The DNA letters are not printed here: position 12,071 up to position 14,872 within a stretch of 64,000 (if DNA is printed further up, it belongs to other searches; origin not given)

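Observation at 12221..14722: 833-aa adenosine/AMP-deaminase-like protein with extra N- and C-terminal domains (possible LOG/SLOG-like C-terminus)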

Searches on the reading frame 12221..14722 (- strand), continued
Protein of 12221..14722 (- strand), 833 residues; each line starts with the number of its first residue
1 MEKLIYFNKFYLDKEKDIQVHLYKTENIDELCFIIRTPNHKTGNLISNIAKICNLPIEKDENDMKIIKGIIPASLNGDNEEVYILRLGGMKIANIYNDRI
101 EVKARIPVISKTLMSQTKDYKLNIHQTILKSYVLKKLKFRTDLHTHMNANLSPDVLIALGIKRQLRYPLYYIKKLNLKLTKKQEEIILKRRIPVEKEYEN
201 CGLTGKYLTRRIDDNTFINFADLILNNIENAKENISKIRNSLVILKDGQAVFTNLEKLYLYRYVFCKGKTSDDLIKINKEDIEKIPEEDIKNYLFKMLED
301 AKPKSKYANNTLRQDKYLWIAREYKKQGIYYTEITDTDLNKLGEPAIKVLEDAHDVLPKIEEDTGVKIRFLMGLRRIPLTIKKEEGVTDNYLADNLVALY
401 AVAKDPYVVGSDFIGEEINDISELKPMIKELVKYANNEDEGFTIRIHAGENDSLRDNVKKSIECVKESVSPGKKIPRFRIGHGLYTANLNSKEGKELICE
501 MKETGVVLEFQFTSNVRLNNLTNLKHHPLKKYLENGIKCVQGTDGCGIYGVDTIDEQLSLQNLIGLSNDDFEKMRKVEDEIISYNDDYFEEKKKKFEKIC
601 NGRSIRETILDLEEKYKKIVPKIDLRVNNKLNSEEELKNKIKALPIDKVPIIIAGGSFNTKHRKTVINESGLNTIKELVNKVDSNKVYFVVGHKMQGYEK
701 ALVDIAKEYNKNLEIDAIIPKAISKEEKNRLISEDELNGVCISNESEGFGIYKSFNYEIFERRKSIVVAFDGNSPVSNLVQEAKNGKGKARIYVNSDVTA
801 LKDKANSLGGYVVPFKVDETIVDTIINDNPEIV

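Call 8: find_related_loci(query=window:12221-14722:-, collection=genome_contigs, flank=8000)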
Query window:12221-14722:- (833 aa) in genome_contigs; peptide patterns used: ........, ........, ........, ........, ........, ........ (x = any residue, [..] = any of these).
265 stretches matched a pattern; 110 encode a relative of the query (tblastn E <= 1e-3); the best 80 are kept; 80 distinct loci.
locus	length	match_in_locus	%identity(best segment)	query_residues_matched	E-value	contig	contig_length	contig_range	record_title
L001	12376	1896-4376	68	7-833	0e+0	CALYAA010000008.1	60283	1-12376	MAG: uncultured Clostridia bacterium isolate BRZ_MP__bin6 genome assembly, contig: BRZ_MP__NODE_546_length_60283_cov_18.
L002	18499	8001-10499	67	1-832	0e+0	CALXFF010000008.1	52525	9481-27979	MAG: uncultured Clostridia bacterium isolate BRZ_GP__bin67 genome assembly, contig: BRZ_GP__NODE_802_length_52525_cov_9.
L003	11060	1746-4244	67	1-832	0e+0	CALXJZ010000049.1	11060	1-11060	MAG: uncultured Clostridia bacterium isolate BRZ_FP__bin64 genome assembly, contig: BRZ_FP__NODE_6336_length_11060_cov_9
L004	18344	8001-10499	67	1-832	0e+0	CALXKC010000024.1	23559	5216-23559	MAG: uncultured Clostridia bacterium isolate BRZ_GV__bin16 genome assembly, contig: BRZ_GV__NODE_1739_length_23559_cov_1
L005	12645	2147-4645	67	1-832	0e+0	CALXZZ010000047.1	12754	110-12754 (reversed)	MAG: uncultured Clostridia bacterium isolate BRZ_NR__bin75 genome assembly, contig: BRZ_NR__NODE_3729_length_12754_cov_8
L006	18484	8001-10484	67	8-833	0e+0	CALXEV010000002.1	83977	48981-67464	MAG: uncultured Clostridia bacterium isolate BRZ_CS__bin115 genome assembly, contig: BRZ_CS__NODE_503_length_83977_cov_1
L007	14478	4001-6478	67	6-832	0e+0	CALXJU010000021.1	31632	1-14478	MAG: uncultured Clostridia bacterium isolate BRZ_EF__bin101 genome assembly, contig: BRZ_EF__NODE_2125_length_31632_cov_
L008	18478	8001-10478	66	6-832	0e+0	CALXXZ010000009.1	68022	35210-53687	MAG: uncultured Clostridia bacterium isolate BRZ_QS__bin15 genome assembly, contig: BRZ_QS__NODE_335_length_68022_cov_10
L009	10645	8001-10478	67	8-832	0e+0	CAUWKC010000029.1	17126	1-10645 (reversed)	MAG: uncultured Clostridia bacterium isolate ERS329791__bin65 genome assembly, contig: ERS329791_NODE_2739_length_17126_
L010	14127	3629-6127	67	1-832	0e+0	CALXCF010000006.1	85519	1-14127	MAG: uncultured Clostridia bacterium isolate BRZ_GT__bin15 genome assembly, contig: BRZ_GT__NODE_293_length_85519_cov_45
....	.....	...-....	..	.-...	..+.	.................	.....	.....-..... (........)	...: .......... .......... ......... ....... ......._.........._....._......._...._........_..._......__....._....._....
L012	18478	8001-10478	68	7-832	0e+0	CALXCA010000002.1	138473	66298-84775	MAG: uncultured Clostridia bacterium isolate BRZ_ER__bin71 genome assembly, contig: BRZ_ER__NODE_126_length_138473_cov_1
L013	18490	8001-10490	68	3-833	0e+0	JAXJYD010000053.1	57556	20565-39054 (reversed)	MAG: Clostridia bacterium isolate DOME_MAG_7553 7553_C0502_k141_336463, whole genome shotgun sequence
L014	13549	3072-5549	66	7-833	0e+0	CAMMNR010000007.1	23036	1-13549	MAG: uncultured Clostridium sp. isolate ERR4968678_bin.68_MetaWRAP_v1.1_MAG genome assembly, contig: NODE_1568_length_23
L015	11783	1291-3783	66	1-832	0e+0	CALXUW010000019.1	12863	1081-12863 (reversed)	MAG: uncultured Clostridia bacterium isolate E12__bin58 genome assembly, contig: E12__k127_440335, whole genome shotgun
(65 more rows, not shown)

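Call 26: predict_structure(alignment_id=A1)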
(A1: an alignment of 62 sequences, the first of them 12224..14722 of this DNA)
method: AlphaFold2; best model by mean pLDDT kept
length: 833 residues; sequences in the alignment: 62
mean_pLDDT: 77.9   pTM: 0.70
mean pLDDT of the five models: 77.9, 77.1, 76.3, 75.1, 74.1
residues with pLDDT >= 90: 274; 70-90: 329; 50-70: 145; < 50: 85
segments of 3 or more residues with pLDDT < 50: 105-145, 245-259, 377-387, 451-453, 513-516, 747-751
pLDDT, mean of each block of 10 residues (from residue 1): 75 69 88 80 69 82 82 73 74 78 49 31 32 28 47 86 92 89 94 90 77 90 95 86 50 41 69 91 90 94 94 92 80 86 93 97 94 64 49 86 96 63 81 93 80 67 92 90 73 89 89 52 72 91 59 62 85 89 94 96 96 93 64 85 87 82 79 91 91 87 84 83 83 86 59 57 81 69 61 81 62 77 89 88
secondary structure, 60 per line:
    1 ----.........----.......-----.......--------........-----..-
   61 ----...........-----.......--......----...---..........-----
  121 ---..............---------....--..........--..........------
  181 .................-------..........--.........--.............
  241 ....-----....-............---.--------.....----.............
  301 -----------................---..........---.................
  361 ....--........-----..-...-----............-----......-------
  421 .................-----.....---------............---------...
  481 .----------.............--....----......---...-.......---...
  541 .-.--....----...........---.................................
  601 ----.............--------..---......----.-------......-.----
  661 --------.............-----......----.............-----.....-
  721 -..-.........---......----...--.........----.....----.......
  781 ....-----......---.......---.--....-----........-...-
elements in order (helices of 4 or more, strands of 3 or more residues): E5-13 E18-24 E30-36 H45-52 E65-75 E81-87 E90-95 E100-102 H106-115 H124-137 H147-150 H153-162 E165-168 H169-174 H181-197 H205-214 E217-219 H220-225 H228-244 H250-253 H255-266 H279-283 H288-300 H312-327 E331-336 H337-340 H344-364 E367-374 H391-402 E408-413 H421-437 E443-447 H457-468 E478-481 H492-504 E507-510 H515-520 H528-534 E538-541 E546-549 H554-564 H568-600 H605-617 H633-636 E649-654 H669-681 E687-692 H698-709 E715-719 H725-733 E737-742 H752-760 E765-769 H774-784 E790-795 H799-805 E812-815 H821-828

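Call 30: fold_search(model_id=the predicted structure, library=pdb)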
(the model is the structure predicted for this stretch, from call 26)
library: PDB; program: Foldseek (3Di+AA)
matches with E <= 10: 973; with E <= 0.001: 33
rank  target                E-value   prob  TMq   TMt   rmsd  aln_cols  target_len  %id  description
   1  2qvn                  3.9e-06  1.00  0.22  0.45  10.6       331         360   18  Crystal structure of adenosine deaminase from Plasmodium vivax in complex with guanosine (released 2007-09-04)
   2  6n9m                  4.5e-06  1.00  0.25  0.56   5.4       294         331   20  Crystal Structure of Adenosine Deaminase from Salmonella typhimurium with Pentostatin (Deoxycoformycin) (released 2019-02-06)
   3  3ewc                  7.4e-06  1.00  0.22  0.47   6.0       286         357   20  Crystal Structure of adenosine deaminase from Plasmodial vivax in complex with MT-coformycin (released 2009-09-22)
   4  2pgf                  8.6e-06  1.00  0.27  0.55  10.0       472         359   16  Crystal structure of adenosine deaminase from Plasmodium vivax in complex with adenosine (released 2007-04-24)
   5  3ewd                  1.3e-05  1.00  0.28  0.57  13.5       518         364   16  Crystal structure of adenosine deaminase mutant (delta Asp172) from Plasmodium vivax in complex with MT-coformycin (released 2009-09-22)
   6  6n91_A                1.3e-05  1.00  0.25  0.54  11.8       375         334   17  Crystal Structure of Adenosine Deaminase from Vibrio cholerae Complexed with Pentostatin (Deoxycoformycin) (released 2018-12-19)
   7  3rys_A                1.5e-05  1.00  0.25  0.55  14.5       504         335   13  The crystal structure of adenine deaminase (AAur1117) from Arthrobacter aurescens (released 2011-05-25)
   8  8qch_A                1.8e-05  1.00  0.23  0.50   9.5       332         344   18  Human Adenosine deaminase-like protein in complex with compound AT8001 (released 2024-07-31)
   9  2amx_A                2.0e-05  1.00  0.23  0.48   5.4       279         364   18  Crystal structure of Plasmodium Yoelii Adenosine deaminase (PY02076) (released 2005-09-20)
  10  8qch_D                2.3e-05  1.00  0.23  0.50  12.2       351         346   17  Human Adenosine deaminase-like protein in complex with compound AT8001 (released 2024-07-31)
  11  8qch_G                3.0e-05  1.00  0.23  0.48  12.3       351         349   17  Human Adenosine deaminase-like protein in complex with compound AT8001 (released 2024-07-31)
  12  1uip                  4.0e-05  1.00  0.23  0.49   7.1       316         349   16  ADENOSINE DEAMINASE (HIS 238 GLU MUTANT) (released 1997-06-24)
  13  6ii7                  4.6e-05  1.00  0.27  0.58  10.9       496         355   17  Crystal structure of Plasmodium falciparum adenosine deaminase C27Q+L227I mutant co-complexed with Zn ion, hypoxanthine  (released 2019-05-01)
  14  2amx_B                4.6e-05  1.00  0.26  0.55  10.8       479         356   15  Crystal structure of Plasmodium Yoelii Adenosine deaminase (PY02076) (released 2005-09-20)
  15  1fkx                  6.2e-05  1.00  0.23  0.49   7.3       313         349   18  MURINE ADENOSINE DEAMINASE (D296A) (released 1996-08-01)
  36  8hub_B                1.4e-03  1.00  0.25  0.36  22.6       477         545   12  AMP deaminase 2 in complex with an inhibitor (released 2023-01-18)
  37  6iv5                  2.7e-03  1.00  0.22  0.49   8.4       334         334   17  Crystal structure of arabidopsis N6-mAMP deaminase MAPDA (released 2019-02-27)
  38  8hu6_C                2.8e-03  0.98  0.26  0.34  25.2       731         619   10  AMP deaminase 2 in complex with AMP (released 2023-01-18)
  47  6ijn                  6.9e-03  1.00  0.23  0.51  11.8       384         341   17  The D295N mutant of the N6-methyl-AMP deaminase from Arabidopsis thaliana complexed with N6m-AMP (released 2019-02-06)
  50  8hu6_B                9.7e-03  0.98  0.26  0.33  14.9       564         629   11  AMP deaminase 2 in complex with AMP (released 2023-01-18)
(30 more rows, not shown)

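Call 56: search_solved_structures(query=A4, max_evalue=10, show_alignments=0)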
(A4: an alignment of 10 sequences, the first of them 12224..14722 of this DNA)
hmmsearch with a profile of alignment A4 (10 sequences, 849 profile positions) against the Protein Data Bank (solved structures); distinct sequences matched with E-value up to 10: 38.
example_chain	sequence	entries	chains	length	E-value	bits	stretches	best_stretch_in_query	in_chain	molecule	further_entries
6n9m_A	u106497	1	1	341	2e-17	65.7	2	469-581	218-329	Adenosine deaminase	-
6n91_A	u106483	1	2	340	1.5e-14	56.2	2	468-574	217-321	Adenosine deaminase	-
3ewc_A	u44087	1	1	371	5.5e-13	51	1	418-575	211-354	Adenosine deaminase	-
3ewd_A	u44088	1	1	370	6.6e-13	50.7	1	430-575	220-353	Adenosine deaminase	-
2pgf_A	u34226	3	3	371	6.7e-13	50.7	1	418-573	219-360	adenosine deaminase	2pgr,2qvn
6ii7_A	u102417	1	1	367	1.8e-12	49.3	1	397-564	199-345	Adenosine deaminase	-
2amx_A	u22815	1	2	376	1.5e-09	39.6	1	428-564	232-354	adenosine deaminase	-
3ou8_A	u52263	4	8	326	1.7e-05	26.2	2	469-563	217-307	Adenosine deaminase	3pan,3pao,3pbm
8qch_A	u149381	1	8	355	1.7e-05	26.2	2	469-561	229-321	Adenosine deaminase-like protein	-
9vlv_A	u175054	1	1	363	0.00021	22.6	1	344-563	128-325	Adenosine deaminase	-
6iv5_A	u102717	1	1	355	0.00021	22.6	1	362-564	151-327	Adenosine/AMP deaminase family protein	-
6ijm_A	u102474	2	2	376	0.00024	22.4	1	362-564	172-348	Adenosine/AMP deaminase family protein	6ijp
3rys_A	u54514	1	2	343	0.0017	19.6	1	469-545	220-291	Adenosine deaminase 1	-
6j23_A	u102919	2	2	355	0.0035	18.6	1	362-564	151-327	Adenosine/AMP deaminase family protein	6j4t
6ijn_A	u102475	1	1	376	0.0039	18.4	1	362-564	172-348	Adenosine/AMP deaminase family protein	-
9c67_A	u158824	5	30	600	0.12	13.4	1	516-560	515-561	Adenosine deaminase domain-containing protein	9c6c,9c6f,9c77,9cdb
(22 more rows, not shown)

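Call 57: search_solved_structures(query=A1, max_evalue=0.001, show_alignments=2)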
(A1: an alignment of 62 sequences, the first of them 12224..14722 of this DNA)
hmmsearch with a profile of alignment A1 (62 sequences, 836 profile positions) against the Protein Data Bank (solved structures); distinct sequences matched with E-value up to 0.001: 7.
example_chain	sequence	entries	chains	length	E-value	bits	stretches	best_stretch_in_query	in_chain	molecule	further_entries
6ii7_A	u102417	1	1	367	3.1e-10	42.1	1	409-575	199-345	Adenosine deaminase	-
3ewd_A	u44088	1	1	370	7.1e-10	40.9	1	428-577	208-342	Adenosine deaminase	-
3ewc_A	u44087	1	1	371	7.1e-10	40.9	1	428-577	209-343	Adenosine deaminase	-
2pgf_A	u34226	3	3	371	8.8e-10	40.5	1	428-576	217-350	adenosine deaminase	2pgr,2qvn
2amx_A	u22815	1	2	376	6.6e-08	34.4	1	434-576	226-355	adenosine deaminase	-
6n9m_A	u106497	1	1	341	3.4e-07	32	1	474-573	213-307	Adenosine deaminase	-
6n91_A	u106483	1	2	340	4.3e-05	25.1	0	473-550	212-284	Adenosine deaminase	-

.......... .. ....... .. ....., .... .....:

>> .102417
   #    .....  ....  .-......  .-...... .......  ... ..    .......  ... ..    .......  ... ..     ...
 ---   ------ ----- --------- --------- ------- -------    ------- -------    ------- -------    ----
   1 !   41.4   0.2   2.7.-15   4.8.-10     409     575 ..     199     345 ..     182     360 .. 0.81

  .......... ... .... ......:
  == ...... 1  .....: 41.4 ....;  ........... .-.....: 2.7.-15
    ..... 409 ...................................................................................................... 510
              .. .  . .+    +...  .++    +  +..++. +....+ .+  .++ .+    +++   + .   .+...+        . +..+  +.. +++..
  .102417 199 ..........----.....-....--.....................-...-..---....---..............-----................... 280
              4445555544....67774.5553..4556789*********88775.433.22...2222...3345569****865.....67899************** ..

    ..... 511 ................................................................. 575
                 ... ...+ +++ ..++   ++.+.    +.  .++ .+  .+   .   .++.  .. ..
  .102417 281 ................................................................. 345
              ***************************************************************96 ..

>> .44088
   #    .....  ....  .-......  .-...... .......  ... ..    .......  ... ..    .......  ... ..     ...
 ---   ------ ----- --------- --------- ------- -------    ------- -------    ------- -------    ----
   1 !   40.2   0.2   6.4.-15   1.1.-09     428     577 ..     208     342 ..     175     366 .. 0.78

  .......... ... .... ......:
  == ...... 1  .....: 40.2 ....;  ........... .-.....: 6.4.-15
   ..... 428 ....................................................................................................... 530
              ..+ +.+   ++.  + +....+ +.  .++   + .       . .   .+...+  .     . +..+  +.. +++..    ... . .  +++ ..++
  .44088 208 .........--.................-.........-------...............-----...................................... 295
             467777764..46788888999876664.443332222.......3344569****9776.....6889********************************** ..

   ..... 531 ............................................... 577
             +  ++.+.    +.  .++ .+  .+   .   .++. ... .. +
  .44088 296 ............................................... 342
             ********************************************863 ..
